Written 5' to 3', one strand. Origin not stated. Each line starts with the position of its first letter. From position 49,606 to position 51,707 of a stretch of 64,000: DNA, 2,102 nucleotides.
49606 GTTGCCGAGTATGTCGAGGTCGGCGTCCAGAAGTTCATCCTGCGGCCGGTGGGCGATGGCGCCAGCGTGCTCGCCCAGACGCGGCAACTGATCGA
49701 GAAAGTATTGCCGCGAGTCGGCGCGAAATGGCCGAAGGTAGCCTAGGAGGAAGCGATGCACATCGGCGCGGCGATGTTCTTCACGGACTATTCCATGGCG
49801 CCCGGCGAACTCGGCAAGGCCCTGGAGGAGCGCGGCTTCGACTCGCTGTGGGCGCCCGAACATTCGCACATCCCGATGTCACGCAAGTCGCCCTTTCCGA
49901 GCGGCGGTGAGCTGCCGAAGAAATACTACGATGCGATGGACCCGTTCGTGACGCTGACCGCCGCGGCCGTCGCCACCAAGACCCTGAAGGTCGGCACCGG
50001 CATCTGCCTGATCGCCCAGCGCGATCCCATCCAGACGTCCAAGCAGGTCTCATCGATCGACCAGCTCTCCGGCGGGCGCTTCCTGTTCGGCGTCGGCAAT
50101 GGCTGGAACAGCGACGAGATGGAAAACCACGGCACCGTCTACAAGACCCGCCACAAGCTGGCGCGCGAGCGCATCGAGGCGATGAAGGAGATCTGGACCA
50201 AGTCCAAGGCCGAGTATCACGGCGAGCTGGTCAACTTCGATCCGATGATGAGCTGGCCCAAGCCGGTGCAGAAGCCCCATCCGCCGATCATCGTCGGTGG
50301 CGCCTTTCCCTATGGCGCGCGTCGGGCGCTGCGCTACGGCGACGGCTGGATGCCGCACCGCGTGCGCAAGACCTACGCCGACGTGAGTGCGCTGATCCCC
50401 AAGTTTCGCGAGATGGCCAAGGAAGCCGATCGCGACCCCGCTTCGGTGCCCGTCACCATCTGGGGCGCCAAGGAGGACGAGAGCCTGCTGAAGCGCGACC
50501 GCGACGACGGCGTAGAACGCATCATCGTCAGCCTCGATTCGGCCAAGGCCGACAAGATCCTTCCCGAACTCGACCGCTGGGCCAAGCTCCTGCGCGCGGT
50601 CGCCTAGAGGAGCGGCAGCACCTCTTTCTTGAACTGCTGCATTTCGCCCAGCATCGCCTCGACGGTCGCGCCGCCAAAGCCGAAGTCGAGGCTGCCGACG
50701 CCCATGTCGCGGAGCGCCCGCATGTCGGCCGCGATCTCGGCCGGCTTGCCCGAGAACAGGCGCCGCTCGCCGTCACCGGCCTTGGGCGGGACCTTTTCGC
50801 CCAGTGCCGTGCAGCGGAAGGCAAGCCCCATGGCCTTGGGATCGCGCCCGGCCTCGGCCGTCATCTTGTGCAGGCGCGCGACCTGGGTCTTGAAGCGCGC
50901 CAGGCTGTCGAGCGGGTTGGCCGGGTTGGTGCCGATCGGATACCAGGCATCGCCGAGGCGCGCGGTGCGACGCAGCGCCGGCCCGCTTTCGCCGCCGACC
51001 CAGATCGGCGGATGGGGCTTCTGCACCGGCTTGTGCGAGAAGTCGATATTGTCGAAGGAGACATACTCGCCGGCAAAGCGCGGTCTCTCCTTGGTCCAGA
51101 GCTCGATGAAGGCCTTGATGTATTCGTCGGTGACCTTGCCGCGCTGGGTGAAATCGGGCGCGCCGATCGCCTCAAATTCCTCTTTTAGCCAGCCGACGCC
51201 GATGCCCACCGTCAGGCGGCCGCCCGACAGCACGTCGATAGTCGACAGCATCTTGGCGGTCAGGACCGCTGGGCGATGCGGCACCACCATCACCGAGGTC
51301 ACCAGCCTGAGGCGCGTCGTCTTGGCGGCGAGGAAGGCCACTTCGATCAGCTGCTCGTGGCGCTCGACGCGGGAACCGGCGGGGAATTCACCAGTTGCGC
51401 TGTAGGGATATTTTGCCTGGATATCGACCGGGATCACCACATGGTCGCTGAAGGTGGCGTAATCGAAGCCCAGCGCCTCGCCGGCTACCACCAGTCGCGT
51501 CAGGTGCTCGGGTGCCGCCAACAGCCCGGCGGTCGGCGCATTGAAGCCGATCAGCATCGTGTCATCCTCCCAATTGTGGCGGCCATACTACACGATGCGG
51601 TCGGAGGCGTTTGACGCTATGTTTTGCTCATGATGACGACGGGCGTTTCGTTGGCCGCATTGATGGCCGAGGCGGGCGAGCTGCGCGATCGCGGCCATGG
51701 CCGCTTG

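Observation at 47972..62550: Dense swarm of nine luciferase-like (LLM) oxidoreductase paralogues wrapped around the F420 biosynthesis genes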

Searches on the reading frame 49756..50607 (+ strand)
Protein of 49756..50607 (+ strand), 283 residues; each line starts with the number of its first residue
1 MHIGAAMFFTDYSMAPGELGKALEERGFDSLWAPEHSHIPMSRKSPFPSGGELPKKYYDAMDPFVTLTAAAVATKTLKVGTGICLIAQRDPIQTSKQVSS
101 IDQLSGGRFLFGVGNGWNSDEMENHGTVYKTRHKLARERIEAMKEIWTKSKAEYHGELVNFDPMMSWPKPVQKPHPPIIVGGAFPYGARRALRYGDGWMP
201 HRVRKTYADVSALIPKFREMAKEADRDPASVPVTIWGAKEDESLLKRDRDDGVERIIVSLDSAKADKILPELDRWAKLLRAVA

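Call 3: search_protein_families(library=ncbifam, proteins=[window:49756-50607:+], max_evalue=0.00001)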
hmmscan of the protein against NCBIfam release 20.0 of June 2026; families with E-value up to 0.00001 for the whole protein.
window:49756-50607:+ (283 aa): 29 families (the best 25 are shown)
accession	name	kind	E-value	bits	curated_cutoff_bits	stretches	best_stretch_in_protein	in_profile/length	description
TIGR03619.1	F420_Rv2161c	subfamily_domain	3e-76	256.3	166.9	1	18-259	2-246/247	TIGR03619 family F420-dependent LLM class oxidoreductase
TIGR03560.1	F420_Rv1855c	subfamily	6.8e-30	104.6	231.4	1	20-233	19-224/227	TIGR03560 family F420-dependent LLM class oxidoreductase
TIGR03621.1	F420_MSMEG_2516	subfamily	4.9e-25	88.3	213.15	1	61-183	40-158/295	TIGR03621 family F420-dependent LLM class oxidoreductase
TIGR03571.1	lucif_BA3436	subfamily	5e-25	88.4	303.9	1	18-230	35-234/304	TIGR03571 family LLM class oxidoreductase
TIGR03617.1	F420_MSMEG_2256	subfamily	5.3e-19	68.3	278.15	1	61-234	19-198/318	TIGR03617 family F420-dependent LLM class oxidoreductase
TIGR04021.1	LLM_DMSO2_sfnG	equivalog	7.5e-18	65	382.95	1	67-228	67-228/350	dimethylsulfone monooxygenase SfnG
TIGR03555.1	F420_mer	equivalog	1.3e-17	64.2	348.7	1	57-237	34-210/325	5,10-methylenetetrahydromethanopterin reductase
TIGR04465.1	ArgArg_F420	equivalog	2.4e-17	63.1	470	1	58-231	91-262/364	F420-dependent hydroxymycolic acid dehydrogenase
TIGR04020.1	seco_metab_LLM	subfamily_domain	3.5e-17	62.6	244.45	1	25-235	30-225/341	MupA/Atu3671 family FMN-dependent luciferase-like monooxygenase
NF002619.0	PRK02271.1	equivalog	9.2e-17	61.3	276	1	57-234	36-208/329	5,10-methylenetetrahydromethanopterin reductase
TIGR04024.1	F420_NP1902A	hypoth_equivalog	1.2e-15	57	345.4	1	63-235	42-211/330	TIGR04024 family LLM class F420-dependent oxidoreductase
TIGR03857.1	F420_MSMEG_2249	hypoth_equivalog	2.2e-15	56.7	218.4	1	65-234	44-209/329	TIGR03857 family LLM class F420-dependent oxidoreductase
TIGR03854.1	F420_MSMEG_3544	hypoth_equivalog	3.9e-15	55.9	295.6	1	57-225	37-202/290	TIGR03854 family LLM class F420-dependent oxidoreductase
TIGR03564.1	F420_MSMEG_4879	subfamily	1.1e-14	54.7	234.25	1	59-236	23-197/265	TIGR03564 family F420-dependent LLM class oxidoreductase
TIGR03565.1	alk_sulf_monoox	equivalog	1.3e-13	50.7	518.2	1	61-223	53-214/346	FMNH2-dependent alkanesulfonate monooxygenase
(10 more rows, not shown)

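Call 4: search_protein_families(library=pfam, proteins=[window:49756-50607:+], max_evalue=0.001)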
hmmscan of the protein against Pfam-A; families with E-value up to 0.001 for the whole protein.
window:49756-50607:+ (283 aa): 1 family
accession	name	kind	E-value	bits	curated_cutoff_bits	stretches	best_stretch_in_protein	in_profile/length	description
PF00296.26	Bac_luciferase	-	2.1e-51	175.6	27.9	1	18-235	27-224/314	Luciferase-like monooxygenase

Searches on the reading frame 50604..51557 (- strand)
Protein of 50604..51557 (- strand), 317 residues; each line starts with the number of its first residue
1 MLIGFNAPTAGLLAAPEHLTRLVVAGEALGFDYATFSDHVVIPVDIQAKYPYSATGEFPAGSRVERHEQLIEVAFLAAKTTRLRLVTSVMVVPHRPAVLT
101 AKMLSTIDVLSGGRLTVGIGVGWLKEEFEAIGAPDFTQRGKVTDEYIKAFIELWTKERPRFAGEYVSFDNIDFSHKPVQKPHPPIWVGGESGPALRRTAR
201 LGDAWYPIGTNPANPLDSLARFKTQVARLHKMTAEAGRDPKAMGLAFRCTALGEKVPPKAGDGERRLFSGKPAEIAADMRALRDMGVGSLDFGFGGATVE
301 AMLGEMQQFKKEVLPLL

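Call 3: search_protein_families(library=ncbifam, proteins=[window:50604-51557:-], max_evalue=0.00001)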
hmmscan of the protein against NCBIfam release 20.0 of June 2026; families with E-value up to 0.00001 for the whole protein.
window:50604-51557:- (317 aa): 25 families
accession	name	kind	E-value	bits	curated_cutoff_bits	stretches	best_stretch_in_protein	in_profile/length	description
TIGR03619.1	F420_Rv2161c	subfamily_domain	1.2e-70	238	166.9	1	21-290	2-243/247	TIGR03619 family F420-dependent LLM class oxidoreductase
TIGR03560.1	F420_Rv1855c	subfamily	6.8e-35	120.9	231.4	1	17-243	13-222/227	TIGR03560 family F420-dependent LLM class oxidoreductase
TIGR04021.1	LLM_DMSO2_sfnG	equivalog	3.7e-30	105.5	382.95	1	65-243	59-231/350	dimethylsulfone monooxygenase SfnG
TIGR03621.1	F420_MSMEG_2516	subfamily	3.5e-23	82.2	213.15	1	74-203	47-171/295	TIGR03621 family F420-dependent LLM class oxidoreductase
TIGR03565.1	alk_sulf_monoox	equivalog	1.4e-19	70.4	518.2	1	68-228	54-214/346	FMNH2-dependent alkanesulfonate monooxygenase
TIGR03854.1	F420_MSMEG_3544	hypoth_equivalog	1.2e-18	67.5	295.6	1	68-221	42-193/290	TIGR03854 family LLM class F420-dependent oxidoreductase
NF001939.1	PRK00719.1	subfamily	2.6e-18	66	510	1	70-228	56-214/373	alkanesulfonate monooxygenase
TIGR03571.1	lucif_BA3436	subfamily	2.7e-18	66.3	303.9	1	65-251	65-243/304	TIGR03571 family LLM class oxidoreductase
TIGR03612.1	RutA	equivalog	3.3e-18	66.3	498.3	1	70-245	68-240/355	pyrimidine utilization protein A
TIGR03555.1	F420_mer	equivalog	2.8e-15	56.5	348.7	1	72-251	43-213/325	5,10-methylenetetrahydromethanopterin reductase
TIGR04020.1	seco_metab_LLM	subfamily_domain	1.2e-13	50.9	244.45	1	73-242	57-220/341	MupA/Atu3671 family FMN-dependent luciferase-like monooxygenase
NF002619.0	PRK02271.1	equivalog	2.3e-12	46.8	276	1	72-250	45-213/329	5,10-methylenetetrahydromethanopterin reductase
TIGR03557.1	F420_G6P_family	subfamily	5.2e-12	45.5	210.4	1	16-208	12-188/316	TIGR03557 family F420-dependent LLM class oxidoreductase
TIGR03856.1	F420_MSMEG_2906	subfamily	1.5e-11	44.4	243.7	1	22-244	21-205/249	LLM class F420-dependent oxidoreductase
TIGR03857.1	F420_MSMEG_2249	hypoth_equivalog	2.2e-11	43.6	218.4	1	76-244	49-207/329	TIGR03857 family LLM class F420-dependent oxidoreductase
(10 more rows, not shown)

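Call 4: search_protein_families(library=pfam, proteins=[window:50604-51557:-], max_evalue=0.001)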
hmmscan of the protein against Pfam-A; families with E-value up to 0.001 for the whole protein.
window:50604-51557:- (317 aa): 1 family
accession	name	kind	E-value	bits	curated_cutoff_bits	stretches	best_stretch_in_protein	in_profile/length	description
PF00296.26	Bac_luciferase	-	3.3e-43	148.7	27.9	1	14-246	20-223/314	Luciferase-like monooxygenase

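Call 50: find_homologous_proteins(query=window:50604-51557:-, max_evalue=1e-20)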
Query window:50604-51557:- (317 aa): 7945 proteins with E <= 1e-20 among 8000 candidates; the best 120 are listed.
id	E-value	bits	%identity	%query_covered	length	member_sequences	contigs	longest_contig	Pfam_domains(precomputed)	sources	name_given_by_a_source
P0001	8.0e-197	671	95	100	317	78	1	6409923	PF00296.27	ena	-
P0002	5.2e-191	652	90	100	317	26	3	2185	PF00296.27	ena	-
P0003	4.8e-189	646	90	100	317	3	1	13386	PF00296.27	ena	-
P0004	4.3e-188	643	89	100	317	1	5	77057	PF00296.27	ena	-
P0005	4.4e-188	642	89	100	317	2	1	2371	PF00296.27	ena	-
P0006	6.7e-188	642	89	100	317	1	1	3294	PF00296.27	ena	-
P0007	3.0e-186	636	88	100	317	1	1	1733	PF00296.27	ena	-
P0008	4.8e-185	633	88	100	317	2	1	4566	PF00296.27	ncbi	-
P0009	1.1e-184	631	86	100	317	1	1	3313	PF00296.27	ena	-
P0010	8.0e-183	625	88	100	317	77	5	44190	PF00296.27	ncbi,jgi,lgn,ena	jgi:probable F420-dependent oxidoreductase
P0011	1.8e-182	624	86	100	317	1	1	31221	PF00296.27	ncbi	-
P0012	4.6e-181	619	86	100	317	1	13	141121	PF00296.27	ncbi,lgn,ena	-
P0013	1.1e-178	612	86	100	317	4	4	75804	PF00296.27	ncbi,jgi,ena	jgi:probable F420-dependent oxidoreductase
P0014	4.4e-178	610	85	100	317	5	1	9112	PF00296.27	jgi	-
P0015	6.4e-177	606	86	100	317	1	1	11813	PF00296.27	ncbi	ncbi:MAG: LLM class F420-dependent oxidoreductase [Reyranellales bacterium]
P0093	2.8e-158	545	77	100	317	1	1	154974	PF00296.27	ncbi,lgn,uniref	ncbi:TIGR03619 family F420-dependent LLM class oxidoreductase [Reyranella sp.]|uniref:TIGR03619 fami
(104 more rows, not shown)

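Call 69: predict_structure(alignment_id=A1)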
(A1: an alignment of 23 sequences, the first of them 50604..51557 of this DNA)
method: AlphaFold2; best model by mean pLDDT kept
length: 317 residues; sequences in the alignment: 23
mean_pLDDT: 88.5   pTM: 0.88
mean pLDDT of the five models: 88.5, 88.3, 87.1, 86.7, 86.0
residues with pLDDT >= 90: 214; 70-90: 68; 50-70: 22; < 50: 13
segments of 3 or more residues with pLDDT < 50: 52-62
pLDDT, mean of each block of 10 residues (from residue 1): 89 85 97 88 59 45 65 94 92 90 97 96 81 84 96 96 94 93 94 94 88 77 95 97 92 89 90 97 96 90 96 95
secondary structure, 60 per line:
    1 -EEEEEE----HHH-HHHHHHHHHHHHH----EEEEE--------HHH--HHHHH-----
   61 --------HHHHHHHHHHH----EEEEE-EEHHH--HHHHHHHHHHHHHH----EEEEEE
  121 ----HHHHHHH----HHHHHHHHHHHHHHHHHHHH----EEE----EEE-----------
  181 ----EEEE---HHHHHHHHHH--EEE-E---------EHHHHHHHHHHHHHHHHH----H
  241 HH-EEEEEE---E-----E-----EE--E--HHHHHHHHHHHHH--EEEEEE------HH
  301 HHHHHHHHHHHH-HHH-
elements in order: E2-7 H16-28 E33-37 H51-55 H69-79 E84-88 H97-110 E115-120 H125-131 H136-155 E160-162 E167-169 E185-188 H192-201 E204-206 H219-235 E244-249 H272-284 E287-292 H299-312

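Call 71: fold_search(model_id=the predicted structure, library=pdb)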
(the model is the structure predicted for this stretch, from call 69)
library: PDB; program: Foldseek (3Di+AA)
matches with E <= 10: 1801; with E <= 0.001: 315
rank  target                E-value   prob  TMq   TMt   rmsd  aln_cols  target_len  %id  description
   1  8t0u_G                3.2e-22  1.00  0.77  0.83   3.5       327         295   24  Crystal structure of dimethylsulfone monooxygenase SfnG from Pseudomonas fluorescens (released 2024-11-27)
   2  8t0u_D                6.6e-22  1.00  0.76  0.79   3.8       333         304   24  Crystal structure of dimethylsulfone monooxygenase SfnG from Pseudomonas fluorescens (released 2024-11-27)
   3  8t0u_B                6.6e-22  1.00  0.76  0.74   3.8       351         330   23  Crystal structure of dimethylsulfone monooxygenase SfnG from Pseudomonas fluorescens (released 2024-11-27)
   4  8t0u_H                8.9e-22  1.00  0.76  0.79   3.9       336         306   24  Crystal structure of dimethylsulfone monooxygenase SfnG from Pseudomonas fluorescens (released 2024-11-27)
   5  8t0u_A                1.1e-21  1.00  0.76  0.75   3.8       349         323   23  Crystal structure of dimethylsulfone monooxygenase SfnG from Pseudomonas fluorescens (released 2024-11-27)
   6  8t0u_F                1.8e-21  1.00  0.78  0.76   3.8       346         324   24  Crystal structure of dimethylsulfone monooxygenase SfnG from Pseudomonas fluorescens (released 2024-11-27)
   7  8t0u_C                3.1e-21  1.00  0.77  0.77   3.5       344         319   24  Crystal structure of dimethylsulfone monooxygenase SfnG from Pseudomonas fluorescens (released 2024-11-27)
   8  8t0u_E                5.7e-21  1.00  0.77  0.74   3.8       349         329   24  Crystal structure of dimethylsulfone monooxygenase SfnG from Pseudomonas fluorescens (released 2024-11-27)
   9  7k64_D                1.2e-20  1.00  0.78  0.72   4.0       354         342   21  Binary titrated soak structure of alkanesulfonate monooxygenase MsuD from Pseudomonas fluorescens with FMN (released 2021-05-26)
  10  7k64_B                1.6e-20  1.00  0.77  0.72   4.3       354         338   21  Binary titrated soak structure of alkanesulfonate monooxygenase MsuD from Pseudomonas fluorescens with FMN (released 2021-05-26)
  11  7k64_H                1.9e-20  1.00  0.77  0.71   4.0       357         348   21  Binary titrated soak structure of alkanesulfonate monooxygenase MsuD from Pseudomonas fluorescens with FMN (released 2021-05-26)
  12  8t0w_A                2.0e-20  1.00  0.76  0.68   5.0       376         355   23  Crystal structure of dimethylsulfone (DMSO2) monooxygenase SfnG from Pseudomonas fluorescens with DMSO2 and oxidized F (released 2024-11-27)
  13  7jv3_D                2.1e-20  1.00  0.78  0.76   3.9       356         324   22  Crystal structure of alkanesulfonate monooxygenase MsuD from Pseudomonas fluorescens (released 2021-05-26)
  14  3rao_A                2.4e-20  1.00  0.80  0.74   3.8       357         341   21  Crystal Structure of the Luciferase-like Monooxygenase from Bacillus cereus ATCC 10987. (released 2011-05-11)
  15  7jv3_E                2.4e-20  1.00  0.78  0.78   3.9       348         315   22  Crystal structure of alkanesulfonate monooxygenase MsuD from Pseudomonas fluorescens (released 2021-05-26)
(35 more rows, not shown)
